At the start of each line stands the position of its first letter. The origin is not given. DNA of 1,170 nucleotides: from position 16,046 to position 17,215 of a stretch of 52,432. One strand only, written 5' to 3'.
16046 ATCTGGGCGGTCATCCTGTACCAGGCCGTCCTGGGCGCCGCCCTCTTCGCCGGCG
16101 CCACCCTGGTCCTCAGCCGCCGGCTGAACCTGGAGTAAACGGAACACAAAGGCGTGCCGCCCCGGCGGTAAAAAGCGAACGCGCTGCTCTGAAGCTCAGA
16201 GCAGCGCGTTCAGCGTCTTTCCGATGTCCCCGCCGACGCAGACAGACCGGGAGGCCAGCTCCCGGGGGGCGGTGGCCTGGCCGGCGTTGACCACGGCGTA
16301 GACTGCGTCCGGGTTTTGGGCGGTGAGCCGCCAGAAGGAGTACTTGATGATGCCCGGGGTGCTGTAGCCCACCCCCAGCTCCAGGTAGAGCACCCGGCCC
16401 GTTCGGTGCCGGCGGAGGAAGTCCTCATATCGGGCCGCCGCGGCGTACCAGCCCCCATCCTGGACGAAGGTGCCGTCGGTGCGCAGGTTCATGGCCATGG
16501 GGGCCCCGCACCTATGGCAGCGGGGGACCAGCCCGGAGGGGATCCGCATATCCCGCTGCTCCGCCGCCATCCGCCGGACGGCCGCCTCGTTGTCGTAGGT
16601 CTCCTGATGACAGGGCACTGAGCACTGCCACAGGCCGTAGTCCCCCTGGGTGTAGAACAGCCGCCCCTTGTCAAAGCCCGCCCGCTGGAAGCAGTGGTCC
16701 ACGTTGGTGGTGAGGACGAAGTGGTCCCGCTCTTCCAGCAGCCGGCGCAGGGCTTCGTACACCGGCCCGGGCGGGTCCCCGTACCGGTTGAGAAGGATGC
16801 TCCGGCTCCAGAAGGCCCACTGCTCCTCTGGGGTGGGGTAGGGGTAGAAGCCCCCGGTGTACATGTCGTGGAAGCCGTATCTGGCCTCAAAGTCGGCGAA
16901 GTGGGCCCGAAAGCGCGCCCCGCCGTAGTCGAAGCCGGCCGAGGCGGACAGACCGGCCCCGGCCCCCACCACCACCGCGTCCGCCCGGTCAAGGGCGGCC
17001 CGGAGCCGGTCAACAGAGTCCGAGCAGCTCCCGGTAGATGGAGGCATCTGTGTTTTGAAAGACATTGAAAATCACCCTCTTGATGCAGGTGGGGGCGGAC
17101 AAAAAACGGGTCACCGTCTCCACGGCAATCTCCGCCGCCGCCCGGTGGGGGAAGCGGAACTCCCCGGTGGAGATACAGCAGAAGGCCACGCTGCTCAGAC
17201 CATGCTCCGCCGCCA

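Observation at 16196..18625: Sir2 (catalytic His replaced by Gln) plus Zn-type macrodomain pair, a SirTM-like ADP-ribosylation writer/eraser module without GcvH-L/LplA2 partners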

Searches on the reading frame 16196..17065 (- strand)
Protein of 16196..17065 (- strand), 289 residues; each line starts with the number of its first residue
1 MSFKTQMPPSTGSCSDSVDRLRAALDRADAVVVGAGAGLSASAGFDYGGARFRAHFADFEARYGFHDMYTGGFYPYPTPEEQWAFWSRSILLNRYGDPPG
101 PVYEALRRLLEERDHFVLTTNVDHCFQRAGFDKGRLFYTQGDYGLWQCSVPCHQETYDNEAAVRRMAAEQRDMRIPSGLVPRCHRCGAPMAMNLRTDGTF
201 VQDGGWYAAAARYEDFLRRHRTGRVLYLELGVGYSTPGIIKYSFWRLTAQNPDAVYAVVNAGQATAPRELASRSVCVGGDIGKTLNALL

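Call 3: search_protein_families(library=pfam, proteins=[window:16196-17065:-], max_evalue=0.01)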
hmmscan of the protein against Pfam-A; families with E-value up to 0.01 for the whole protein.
window:16196-17065:- (289 aa): 1 family
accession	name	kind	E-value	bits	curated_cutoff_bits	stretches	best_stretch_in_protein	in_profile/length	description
PF02146.23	SIR2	-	0.00054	20.4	24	1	36-190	1-141/180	Sir2 family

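Call 4: search_protein_families(library=ncbifam, proteins=[window:16196-17065:-], max_evalue=0.01)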
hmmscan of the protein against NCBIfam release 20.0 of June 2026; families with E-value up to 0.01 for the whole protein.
window:16196-17065:- (289 aa): 2 families
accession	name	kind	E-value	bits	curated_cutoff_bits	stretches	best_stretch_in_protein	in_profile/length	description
NF001753.0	PRK00481.1-3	subfamily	2.4e-06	26.7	243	1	18-190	3-159/252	NAD-dependent protein deacylase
NF040867.1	prot_deacyl_CobB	equivalog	8.4e-06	25.2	320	1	22-188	4-152/242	NAD-dependent protein deacetylase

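Call 5: search_solved_structures(query=window:16196-17065:-, max_evalue=1, show_alignments=3)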
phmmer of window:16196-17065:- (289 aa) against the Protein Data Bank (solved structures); distinct sequences matched with E-value up to 1: 46.
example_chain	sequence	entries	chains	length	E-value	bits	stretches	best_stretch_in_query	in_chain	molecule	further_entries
5a3a_A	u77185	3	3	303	1.8e-74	254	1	19-276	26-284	SIR2 FAMILY PROTEIN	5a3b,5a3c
8rsn_A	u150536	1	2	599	7.6e-25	91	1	11-288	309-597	ADP-ribose 1''-phosphate phosphatase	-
8ze6_B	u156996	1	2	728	0.0027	20.3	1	61-158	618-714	Dipeptidyl peptidase 4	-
5vta_A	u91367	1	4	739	0.0033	20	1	61-159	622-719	Dipeptidyl peptidase 4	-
8z4t_D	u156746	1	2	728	0.0034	20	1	61-159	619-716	Dipeptidyl peptidase 4 soluble form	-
2gbc_A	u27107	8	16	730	0.0034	19.9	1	61-159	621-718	Dipeptidyl peptidase 4 | Dipeptidyl peptidase 4 (Dipeptidyl peptidase IV) (DPP IV)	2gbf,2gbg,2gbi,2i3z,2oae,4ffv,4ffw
9jmj_A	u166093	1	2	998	0.0058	19.2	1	61-181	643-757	Dipeptidyl peptidase 4 soluble form,Isoform 1 of Immunoglobulin heavy constant gamma 1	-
1orv_A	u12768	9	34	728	0.007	18.9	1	62-158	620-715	dipeptidyl peptidase IV | Dipeptidyl peptidase 4 | Dipeptidyl peptidase 4 soluble form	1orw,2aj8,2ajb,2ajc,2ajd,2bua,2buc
5lls_A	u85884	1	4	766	0.0076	18.8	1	62-158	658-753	Dipeptidyl peptidase 4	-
6l8q_A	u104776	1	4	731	0.01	18.4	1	63-158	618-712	Dipeptidyl peptidase 4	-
3q8w_A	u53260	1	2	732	0.012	18.1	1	61-159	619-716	Dipeptidyl peptidase 4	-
2rgu_A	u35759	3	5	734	0.013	18.1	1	61-158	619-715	Dipeptidyl peptidase 4 | Dipeptidyl peptidase 4 soluble form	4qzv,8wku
9v2l_B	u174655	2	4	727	0.013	18.1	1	61-158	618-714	Dipeptidyl peptidase 4 soluble form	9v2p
5j3j_A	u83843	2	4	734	0.013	18.1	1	61-158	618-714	Dipeptidyl peptidase 4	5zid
4a5s_A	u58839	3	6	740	0.013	18.1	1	61-158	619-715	DIPEPTIDYL PEPTIDASE 4 SOLUBLE FORM | Dipeptidyl peptidase 4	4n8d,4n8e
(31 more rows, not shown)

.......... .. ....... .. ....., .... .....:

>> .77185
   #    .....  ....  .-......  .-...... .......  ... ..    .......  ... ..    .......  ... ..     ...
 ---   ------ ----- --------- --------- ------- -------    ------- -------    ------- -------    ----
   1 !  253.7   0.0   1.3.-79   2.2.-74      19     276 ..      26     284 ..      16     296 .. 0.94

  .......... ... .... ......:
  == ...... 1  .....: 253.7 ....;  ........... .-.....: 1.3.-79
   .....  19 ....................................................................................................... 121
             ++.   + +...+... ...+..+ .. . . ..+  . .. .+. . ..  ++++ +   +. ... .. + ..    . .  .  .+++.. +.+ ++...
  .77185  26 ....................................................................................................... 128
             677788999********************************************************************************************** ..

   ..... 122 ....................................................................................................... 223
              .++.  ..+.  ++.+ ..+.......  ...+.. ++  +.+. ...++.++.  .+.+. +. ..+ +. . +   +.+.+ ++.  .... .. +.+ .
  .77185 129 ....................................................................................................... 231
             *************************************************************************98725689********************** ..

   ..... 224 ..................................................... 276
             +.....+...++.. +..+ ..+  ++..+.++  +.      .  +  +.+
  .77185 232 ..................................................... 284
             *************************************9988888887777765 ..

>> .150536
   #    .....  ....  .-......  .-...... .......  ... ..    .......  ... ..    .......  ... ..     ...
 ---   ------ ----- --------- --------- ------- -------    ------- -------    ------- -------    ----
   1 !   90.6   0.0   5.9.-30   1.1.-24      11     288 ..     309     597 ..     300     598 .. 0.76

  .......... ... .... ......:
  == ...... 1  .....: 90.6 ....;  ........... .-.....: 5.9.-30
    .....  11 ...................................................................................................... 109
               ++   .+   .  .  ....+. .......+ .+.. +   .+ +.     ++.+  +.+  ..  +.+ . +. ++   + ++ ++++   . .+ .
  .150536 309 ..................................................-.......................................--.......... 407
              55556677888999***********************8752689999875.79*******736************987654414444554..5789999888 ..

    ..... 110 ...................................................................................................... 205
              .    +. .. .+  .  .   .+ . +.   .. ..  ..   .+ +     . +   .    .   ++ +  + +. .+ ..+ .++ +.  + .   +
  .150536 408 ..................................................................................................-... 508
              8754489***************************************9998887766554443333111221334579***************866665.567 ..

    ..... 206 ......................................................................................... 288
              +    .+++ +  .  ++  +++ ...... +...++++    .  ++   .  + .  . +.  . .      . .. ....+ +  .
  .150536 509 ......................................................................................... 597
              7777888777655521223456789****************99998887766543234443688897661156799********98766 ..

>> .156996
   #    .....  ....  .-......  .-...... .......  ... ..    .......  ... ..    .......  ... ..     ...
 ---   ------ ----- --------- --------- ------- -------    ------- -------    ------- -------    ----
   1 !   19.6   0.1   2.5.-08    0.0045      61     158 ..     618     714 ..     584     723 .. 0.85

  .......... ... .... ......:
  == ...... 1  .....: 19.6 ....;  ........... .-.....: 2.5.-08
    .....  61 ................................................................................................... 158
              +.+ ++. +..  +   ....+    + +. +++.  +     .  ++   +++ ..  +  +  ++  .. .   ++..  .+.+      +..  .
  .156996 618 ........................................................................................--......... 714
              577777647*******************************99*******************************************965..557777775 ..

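Call 50: find_related_loci(query=A3, collection=metagenome_contigs, flank=6000)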
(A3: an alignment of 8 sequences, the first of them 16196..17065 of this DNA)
Query A3 (289 aa) in metagenome_contigs; peptide patterns used: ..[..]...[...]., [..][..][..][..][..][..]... (x = any residue, [..] = any of these).
600 stretches matched a pattern (row limit reached: there are more); 581 encode a relative of the query (tblastn E <= 1e-3); the best 80 are kept; 80 distinct loci.
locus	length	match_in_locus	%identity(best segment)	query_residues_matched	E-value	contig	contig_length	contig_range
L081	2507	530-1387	63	4-289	5e-139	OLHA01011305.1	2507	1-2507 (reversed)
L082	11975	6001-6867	64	1-289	5e-132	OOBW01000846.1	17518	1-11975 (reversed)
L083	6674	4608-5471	64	1-288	2e-131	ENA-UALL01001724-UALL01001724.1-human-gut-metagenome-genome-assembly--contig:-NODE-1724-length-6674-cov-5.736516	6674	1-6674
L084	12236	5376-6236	67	1-288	2e-131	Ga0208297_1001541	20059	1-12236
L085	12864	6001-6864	61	1-288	6e-131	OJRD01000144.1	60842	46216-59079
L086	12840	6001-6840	62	9-288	7e-129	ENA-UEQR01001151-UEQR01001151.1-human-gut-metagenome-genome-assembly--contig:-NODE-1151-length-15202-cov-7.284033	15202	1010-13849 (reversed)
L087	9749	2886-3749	64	1-288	4e-129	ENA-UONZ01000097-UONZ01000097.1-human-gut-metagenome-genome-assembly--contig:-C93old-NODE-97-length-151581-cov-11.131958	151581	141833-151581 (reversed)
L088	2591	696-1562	62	1-289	2e-134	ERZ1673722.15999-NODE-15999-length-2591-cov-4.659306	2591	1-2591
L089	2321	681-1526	66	1-283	4e-135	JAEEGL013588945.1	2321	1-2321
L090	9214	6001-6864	64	1-288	2e-127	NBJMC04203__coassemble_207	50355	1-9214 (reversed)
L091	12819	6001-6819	64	16-288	1e-127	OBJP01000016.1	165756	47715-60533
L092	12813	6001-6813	64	18-288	2e-127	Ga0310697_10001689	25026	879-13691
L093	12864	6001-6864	59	1-288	2e-127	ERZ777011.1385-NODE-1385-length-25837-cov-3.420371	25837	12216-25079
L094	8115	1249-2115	61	1-289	1e-127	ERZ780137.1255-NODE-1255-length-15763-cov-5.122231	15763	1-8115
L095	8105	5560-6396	62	13-289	1e-127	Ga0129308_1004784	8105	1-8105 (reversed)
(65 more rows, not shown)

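Call 57: search_protein_families(library=padloc, proteins=[window:16196-17065:-], max_evalue=0.01)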
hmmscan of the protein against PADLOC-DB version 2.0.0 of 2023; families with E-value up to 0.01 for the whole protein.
window:16196-17065:- (289 aa): 0 families

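Call 76: search_solved_structures(query=A3, max_evalue=10, show_alignments=5)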
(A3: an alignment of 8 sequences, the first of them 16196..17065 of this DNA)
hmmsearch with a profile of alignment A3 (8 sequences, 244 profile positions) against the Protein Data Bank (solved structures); distinct sequences matched with E-value up to 10: 7.
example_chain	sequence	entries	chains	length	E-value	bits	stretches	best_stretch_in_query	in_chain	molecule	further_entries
5a3a_A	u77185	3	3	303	4.5e-117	393.1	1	1-242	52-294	SIR2 FAMILY PROTEIN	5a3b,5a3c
8rsn_A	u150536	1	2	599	7.4e-22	81.2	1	8-241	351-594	ADP-ribose 1''-phosphate phosphatase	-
6enx_A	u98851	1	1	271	0.39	13.4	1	67-141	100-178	NAD-dependent protein deacylase sirtuin-5, mitochondrial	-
8z4f_B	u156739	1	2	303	0.4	13.4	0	157-194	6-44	Pseudomurein endosiopeptidase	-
4utn_A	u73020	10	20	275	0.4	13.3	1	67-141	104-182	NAD-DEPENDENT PROTEIN DEACYLASE SIRTUIN-5, MITOCHONDRIAL | SIRTUIN 5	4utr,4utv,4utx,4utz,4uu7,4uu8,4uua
6eo0_A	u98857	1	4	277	0.4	13.3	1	67-141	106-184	NAD-dependent protein deacylase sirtuin-5, mitochondrial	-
6fky_A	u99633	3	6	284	0.43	13.3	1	67-141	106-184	NAD-dependent protein deacylase sirtuin-5, mitochondrial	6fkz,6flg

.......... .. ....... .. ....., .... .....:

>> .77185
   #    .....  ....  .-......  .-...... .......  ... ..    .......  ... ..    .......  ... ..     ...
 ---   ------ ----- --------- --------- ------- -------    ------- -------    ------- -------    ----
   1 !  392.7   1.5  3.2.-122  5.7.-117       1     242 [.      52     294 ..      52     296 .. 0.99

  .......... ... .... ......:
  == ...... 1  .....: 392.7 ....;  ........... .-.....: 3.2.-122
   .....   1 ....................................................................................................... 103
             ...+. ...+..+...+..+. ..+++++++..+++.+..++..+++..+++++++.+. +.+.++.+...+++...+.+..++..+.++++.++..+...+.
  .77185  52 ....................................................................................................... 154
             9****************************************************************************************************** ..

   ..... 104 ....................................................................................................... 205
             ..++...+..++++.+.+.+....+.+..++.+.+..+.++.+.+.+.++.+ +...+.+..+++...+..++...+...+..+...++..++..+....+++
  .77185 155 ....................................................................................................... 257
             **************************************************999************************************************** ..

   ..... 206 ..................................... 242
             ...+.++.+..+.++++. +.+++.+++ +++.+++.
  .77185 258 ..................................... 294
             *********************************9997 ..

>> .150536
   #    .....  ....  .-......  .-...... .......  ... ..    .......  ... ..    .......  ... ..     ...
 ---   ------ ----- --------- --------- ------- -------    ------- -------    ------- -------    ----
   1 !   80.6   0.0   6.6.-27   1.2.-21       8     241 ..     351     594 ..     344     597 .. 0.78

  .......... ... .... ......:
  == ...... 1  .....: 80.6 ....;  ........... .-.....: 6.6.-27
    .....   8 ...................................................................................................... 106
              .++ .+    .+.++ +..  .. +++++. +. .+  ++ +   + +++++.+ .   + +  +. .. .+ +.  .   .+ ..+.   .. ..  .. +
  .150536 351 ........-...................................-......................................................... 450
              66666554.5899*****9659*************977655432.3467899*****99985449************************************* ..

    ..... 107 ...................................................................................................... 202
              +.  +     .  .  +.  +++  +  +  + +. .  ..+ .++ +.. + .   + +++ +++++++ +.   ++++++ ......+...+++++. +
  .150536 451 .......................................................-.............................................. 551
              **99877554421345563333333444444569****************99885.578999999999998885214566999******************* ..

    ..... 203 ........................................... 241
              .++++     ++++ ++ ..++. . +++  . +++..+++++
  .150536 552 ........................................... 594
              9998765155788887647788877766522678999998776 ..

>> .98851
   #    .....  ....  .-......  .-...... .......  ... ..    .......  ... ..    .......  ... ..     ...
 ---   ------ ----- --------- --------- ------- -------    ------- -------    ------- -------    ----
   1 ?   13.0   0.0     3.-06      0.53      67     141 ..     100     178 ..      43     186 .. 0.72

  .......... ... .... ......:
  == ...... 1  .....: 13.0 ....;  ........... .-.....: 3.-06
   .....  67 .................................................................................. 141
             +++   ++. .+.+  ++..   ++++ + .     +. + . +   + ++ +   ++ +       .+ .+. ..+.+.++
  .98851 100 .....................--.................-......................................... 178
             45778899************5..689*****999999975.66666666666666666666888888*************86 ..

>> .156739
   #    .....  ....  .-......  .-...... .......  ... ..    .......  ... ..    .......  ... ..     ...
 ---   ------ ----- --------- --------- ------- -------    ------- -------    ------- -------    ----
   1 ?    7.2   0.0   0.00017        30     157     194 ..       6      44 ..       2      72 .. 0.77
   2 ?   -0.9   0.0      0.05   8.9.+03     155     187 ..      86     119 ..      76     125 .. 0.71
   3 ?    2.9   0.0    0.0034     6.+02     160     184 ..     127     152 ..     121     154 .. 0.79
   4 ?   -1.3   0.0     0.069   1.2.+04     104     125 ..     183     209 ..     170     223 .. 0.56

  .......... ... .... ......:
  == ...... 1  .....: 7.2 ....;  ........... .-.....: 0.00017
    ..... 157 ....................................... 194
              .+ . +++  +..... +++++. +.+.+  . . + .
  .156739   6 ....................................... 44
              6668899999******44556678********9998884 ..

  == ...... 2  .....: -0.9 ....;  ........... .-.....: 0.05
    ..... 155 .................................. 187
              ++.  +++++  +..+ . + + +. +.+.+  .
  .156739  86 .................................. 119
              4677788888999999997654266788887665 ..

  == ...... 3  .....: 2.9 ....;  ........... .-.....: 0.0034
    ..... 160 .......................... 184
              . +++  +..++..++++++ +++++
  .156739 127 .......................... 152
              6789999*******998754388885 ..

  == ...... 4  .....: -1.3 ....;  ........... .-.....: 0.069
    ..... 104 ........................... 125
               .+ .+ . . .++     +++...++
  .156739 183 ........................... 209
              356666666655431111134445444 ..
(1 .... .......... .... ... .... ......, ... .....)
